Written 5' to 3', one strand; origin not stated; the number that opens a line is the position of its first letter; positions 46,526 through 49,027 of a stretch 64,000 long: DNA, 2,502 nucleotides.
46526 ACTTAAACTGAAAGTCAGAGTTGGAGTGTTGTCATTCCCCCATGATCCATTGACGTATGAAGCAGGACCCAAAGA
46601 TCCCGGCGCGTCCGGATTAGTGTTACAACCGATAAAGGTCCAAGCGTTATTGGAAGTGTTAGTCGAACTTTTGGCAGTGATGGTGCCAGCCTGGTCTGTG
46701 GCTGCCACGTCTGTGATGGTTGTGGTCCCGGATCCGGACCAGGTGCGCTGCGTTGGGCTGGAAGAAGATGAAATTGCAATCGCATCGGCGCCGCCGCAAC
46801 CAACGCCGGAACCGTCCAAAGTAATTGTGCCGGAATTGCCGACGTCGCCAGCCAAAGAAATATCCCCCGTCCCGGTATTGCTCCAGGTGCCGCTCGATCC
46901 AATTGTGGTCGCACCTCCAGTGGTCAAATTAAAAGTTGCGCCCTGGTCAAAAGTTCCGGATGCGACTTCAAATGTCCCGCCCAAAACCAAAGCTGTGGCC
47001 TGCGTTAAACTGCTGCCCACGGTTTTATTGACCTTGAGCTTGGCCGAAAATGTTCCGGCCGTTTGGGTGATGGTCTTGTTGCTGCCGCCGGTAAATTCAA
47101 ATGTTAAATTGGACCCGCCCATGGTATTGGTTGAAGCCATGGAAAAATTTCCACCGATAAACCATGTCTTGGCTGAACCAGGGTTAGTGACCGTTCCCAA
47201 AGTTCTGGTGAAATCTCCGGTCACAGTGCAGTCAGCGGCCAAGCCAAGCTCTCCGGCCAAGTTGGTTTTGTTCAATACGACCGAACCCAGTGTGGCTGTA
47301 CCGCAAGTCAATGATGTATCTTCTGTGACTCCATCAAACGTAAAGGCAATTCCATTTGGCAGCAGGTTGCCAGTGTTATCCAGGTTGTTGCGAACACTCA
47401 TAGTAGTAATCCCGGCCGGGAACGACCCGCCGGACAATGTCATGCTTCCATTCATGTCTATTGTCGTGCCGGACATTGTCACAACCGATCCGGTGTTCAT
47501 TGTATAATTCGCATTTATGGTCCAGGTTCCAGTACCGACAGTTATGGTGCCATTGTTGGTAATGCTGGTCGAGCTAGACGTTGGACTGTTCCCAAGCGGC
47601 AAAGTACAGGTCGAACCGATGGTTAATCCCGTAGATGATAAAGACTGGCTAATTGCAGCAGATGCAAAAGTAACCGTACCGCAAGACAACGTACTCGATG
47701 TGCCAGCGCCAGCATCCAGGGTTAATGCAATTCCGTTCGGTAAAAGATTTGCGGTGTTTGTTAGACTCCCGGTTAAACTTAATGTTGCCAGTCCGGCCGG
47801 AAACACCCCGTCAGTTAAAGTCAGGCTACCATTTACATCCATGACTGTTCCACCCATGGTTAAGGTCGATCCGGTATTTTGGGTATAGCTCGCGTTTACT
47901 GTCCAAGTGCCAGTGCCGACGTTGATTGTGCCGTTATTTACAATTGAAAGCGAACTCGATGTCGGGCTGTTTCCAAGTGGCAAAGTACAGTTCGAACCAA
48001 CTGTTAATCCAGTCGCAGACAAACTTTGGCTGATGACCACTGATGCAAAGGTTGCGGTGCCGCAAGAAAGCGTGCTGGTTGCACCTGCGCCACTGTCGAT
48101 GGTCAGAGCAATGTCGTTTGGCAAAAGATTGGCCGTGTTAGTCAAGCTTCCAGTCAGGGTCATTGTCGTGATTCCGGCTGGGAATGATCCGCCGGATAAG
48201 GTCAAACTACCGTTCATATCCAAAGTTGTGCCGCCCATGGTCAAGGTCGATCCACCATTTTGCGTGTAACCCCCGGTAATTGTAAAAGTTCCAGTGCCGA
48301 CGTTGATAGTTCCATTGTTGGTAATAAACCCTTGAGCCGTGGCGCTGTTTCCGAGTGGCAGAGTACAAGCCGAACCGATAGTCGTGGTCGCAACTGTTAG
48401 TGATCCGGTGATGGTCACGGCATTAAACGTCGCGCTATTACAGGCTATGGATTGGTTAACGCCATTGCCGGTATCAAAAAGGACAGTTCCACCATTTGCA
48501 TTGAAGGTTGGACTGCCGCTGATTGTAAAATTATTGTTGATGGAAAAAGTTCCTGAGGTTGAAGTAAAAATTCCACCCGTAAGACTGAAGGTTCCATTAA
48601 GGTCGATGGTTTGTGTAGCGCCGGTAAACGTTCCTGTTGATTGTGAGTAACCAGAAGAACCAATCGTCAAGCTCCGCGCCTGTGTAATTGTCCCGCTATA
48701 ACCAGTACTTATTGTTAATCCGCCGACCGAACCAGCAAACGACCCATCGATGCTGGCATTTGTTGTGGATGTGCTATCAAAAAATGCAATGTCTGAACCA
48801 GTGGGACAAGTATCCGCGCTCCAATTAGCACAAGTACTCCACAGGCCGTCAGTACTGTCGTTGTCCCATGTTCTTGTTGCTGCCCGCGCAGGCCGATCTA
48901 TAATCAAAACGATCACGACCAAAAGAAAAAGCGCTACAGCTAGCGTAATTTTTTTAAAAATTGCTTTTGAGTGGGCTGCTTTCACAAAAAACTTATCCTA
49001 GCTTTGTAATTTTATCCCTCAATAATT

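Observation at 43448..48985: Giant repetitive surface protein with PG-binding domain and C-terminal polytopic anchor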

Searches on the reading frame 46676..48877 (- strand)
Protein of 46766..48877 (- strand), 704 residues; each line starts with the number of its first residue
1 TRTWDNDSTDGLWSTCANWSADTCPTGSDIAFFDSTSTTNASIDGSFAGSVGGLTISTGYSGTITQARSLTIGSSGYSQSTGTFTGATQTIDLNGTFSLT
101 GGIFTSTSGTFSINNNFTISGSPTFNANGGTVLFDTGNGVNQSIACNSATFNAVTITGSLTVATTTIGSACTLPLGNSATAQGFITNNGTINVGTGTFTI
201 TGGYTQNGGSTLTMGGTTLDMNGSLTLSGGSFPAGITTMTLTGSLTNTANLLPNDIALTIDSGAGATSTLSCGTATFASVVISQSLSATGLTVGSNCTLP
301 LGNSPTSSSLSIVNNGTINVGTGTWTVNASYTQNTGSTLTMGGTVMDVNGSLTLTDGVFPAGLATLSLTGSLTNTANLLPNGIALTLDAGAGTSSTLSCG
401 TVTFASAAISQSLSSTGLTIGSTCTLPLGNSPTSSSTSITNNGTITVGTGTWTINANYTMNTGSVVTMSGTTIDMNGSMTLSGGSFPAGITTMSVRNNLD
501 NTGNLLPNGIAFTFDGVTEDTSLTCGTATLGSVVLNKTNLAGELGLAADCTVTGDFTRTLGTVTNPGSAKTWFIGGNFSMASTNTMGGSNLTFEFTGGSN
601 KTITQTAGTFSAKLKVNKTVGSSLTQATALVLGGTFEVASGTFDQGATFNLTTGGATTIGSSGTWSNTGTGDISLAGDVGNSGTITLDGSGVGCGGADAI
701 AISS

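Call 17: search_protein_families(library=pfam, proteins=[window:46766-48877:-], max_evalue=10)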
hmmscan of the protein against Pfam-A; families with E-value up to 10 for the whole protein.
window:46766-48877:- (704 aa): 3 families
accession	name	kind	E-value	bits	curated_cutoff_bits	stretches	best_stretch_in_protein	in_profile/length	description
PF14499.12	DUF4437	-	0.032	13.8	24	1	132-183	174-225/250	Domain of unknown function (DUF4437)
PF01070.24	FMN_dh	-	0.56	9.6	24.9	0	419-468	52-101/350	FMN-dependent dehydrogenase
PF09624.15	DUF2393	-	4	7.8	26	1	147-200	31-84/146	Protein of unknown function (DUF2393)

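Call 37: find_related_loci(query=A2, collection=genome_contigs, flank=8000)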
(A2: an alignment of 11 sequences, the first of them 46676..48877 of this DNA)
Query A2 (734 aa) in genome_contigs; peptide patterns used: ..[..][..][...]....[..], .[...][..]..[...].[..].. (x = any residue, [..] = any of these).
418 stretches matched a pattern; 206 encode a relative of the query (tblastn E <= 1e-3); the best 80 are kept; 79 distinct loci.
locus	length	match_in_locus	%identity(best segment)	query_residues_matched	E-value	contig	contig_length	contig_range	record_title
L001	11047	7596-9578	48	2-655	8e-148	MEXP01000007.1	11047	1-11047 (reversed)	MAG: Candidatus Amesbacteria bacterium RIFCSPLOWO2_01_FULL_49_25 rifcsplowo2_01_scaffold_18009, whole genome shotgun seq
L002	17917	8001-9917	47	13-655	1e-137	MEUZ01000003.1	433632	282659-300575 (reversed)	MAG: candidate division WWE3 bacterium RIFCSPHIGHO2_01_FULL_40_23 rifcsphigho2_01_scaffold_40, whole genome shotgun sequ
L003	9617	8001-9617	47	13-631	5e-110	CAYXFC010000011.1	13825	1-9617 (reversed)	MAG TPA_asm: uncultured Pseudomonadales bacterium isolate binchicken_co387_139 genome assembly, contig: NODE_5391_length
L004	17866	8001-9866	42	2-734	2e-89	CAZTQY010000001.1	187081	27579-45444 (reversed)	MAG TPA_asm: uncultured Candidatus Saccharibacteria bacterium isolate SRP285395_co2_142 genome assembly, contig: NODE_66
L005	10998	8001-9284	47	2-425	6e-87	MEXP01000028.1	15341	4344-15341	MAG: Candidatus Amesbacteria bacterium RIFCSPLOWO2_01_FULL_49_25 rifcsplowo2_01_scaffold_8749, whole genome shotgun sequ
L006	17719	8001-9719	45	1-655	2e-85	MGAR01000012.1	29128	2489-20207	MAG: Candidatus Roizmanbacteria bacterium RIFCSPLOWO2_01_FULL_41_22 rifcsplowo2_01_scaffold_2336, whole genome shotgun s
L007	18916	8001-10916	36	1-655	7e-74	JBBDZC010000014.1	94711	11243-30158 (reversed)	MAG: Candidatus Andersenbacteria bacterium isolate LejiaD_51_235 Lejia_D_461_length_94711_cov_147, whole genome shotgun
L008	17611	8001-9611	47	13-664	7e-74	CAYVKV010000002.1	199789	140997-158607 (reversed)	MAG TPA_asm: uncultured Gammaproteobacteria bacterium isolate SRP269290_co1_86 genome assembly, contig: NODE_49_length_1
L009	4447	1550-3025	39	1-495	3e-63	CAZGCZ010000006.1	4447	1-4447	MAG TPA_asm: uncultured Candidatus Saccharibacteria bacterium isolate binchicken_co84_502 genome assembly, contig: k141_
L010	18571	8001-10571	32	2-734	3e-65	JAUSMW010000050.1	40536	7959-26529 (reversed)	MAG: Candidatus Saccharibacteria bacterium isolate E19_maxbin.112_sub E19_k141_695845, whole genome shotgun sequence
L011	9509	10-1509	38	10-433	4e-58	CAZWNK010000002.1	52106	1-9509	MAG TPA_asm: uncultured Candidatus Saccharibacteria bacterium isolate SRP135725_co1_138 genome assembly, contig: NODE_50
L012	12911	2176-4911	36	3-724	2e-57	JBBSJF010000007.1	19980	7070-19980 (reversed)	MAG: Candidatus Saccharimonadales bacterium isolate LS4_maxbin2.071 LS4_maxbin2.071_K_1347038_L_19980_cov_12.8442, whole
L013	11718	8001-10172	35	13-485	7e-52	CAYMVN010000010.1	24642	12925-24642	MAG TPA_asm: uncultured Pseudomonadales bacterium isolate SRP286056_co2_111 genome assembly, contig: NODE_2955_length_24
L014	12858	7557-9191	35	17-514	7e-49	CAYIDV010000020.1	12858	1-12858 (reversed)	MAG TPA_asm: uncultured Candidatus Saccharibacteria bacterium isolate ERP119705_co1_218 genome assembly, contig: NODE_62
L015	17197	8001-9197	43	13-655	6e-47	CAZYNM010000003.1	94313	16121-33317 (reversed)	MAG TPA_asm: uncultured Pseudomonadales bacterium isolate SRP292972_co1_113 genome assembly, contig: NODE_216_length_943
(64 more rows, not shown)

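Call 48: predict_structure(alignment_id=A2)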
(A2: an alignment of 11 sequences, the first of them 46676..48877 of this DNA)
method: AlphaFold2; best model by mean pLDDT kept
length: 734 residues; sequences in the alignment: 11
mean_pLDDT: 84.8   pTM: 0.72
mean pLDDT of the five models: 84.8, 84.7, 84.2, 82.1, 82.0
residues with pLDDT >= 90: 367; 70-90: 279; 50-70: 43; < 50: 45
segments of 3 or more residues with pLDDT < 50: 690-731
pLDDT, mean of each block of 10 residues (from residue 1): 82 89 91 89 89 92 89 94 86 92 85 90 79 80 84 79 85 90 92 92 92 91 93 90 93 93 77 94 70 95 83 94 89 94 90 93 91 94 86 83 91 75 91 83 92 91 90 90 90 92 93 82 92 84 85 92 75 94 81 92 87 91 91 91 86 87 83 76 73 36 38 37 43 52
secondary structure, 60 per line:
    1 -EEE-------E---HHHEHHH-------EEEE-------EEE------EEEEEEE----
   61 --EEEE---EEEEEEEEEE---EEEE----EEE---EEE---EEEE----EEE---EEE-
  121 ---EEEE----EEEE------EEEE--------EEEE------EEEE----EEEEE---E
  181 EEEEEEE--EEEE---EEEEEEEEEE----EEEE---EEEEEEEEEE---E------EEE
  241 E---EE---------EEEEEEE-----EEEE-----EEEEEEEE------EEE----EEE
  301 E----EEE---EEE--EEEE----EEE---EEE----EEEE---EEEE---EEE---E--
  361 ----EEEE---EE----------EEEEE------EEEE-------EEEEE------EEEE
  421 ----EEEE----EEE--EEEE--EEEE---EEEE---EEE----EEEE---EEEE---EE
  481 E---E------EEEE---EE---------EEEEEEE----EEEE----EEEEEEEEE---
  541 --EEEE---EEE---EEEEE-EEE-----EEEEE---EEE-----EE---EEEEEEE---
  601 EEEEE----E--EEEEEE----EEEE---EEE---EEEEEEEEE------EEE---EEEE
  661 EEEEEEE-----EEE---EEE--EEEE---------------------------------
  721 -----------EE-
elements in order (helices of 4 or more, strands of 3 or more residues): E2-4 E30-33 E41-43 E50-56 E63-66 E70-79 E83-86 E91-93 E97-99 E103-106 E111-113 E117-119 E124-127 E132-135 E142-145 E154-157 E164-167 E172-176 E180-187 E190-193 E197-206 E211-214 E218-227 E238-241 E256-262 E268-271 E277-284 E291-293 E298-301 E306-308 E312-314 E317-320 E325-327 E331-333 E338-341 E345-348 E352-354 E365-368 E384-388 E395-398 E406-410 E417-420 E425-428 E433-435 E438-441 E444-447 E451-454 E458-460 E465-468 E472-475 E479-481 E492-495 E510-516 E521-524 E529-537 E543-546 E550-552 E556-560 E562-564 E570-574 E578-580 E591-597 E601-605 E613-618 E623-626 E630-632 E636-644 E651-653 E657-667 E673-675 E679-681 E684-687
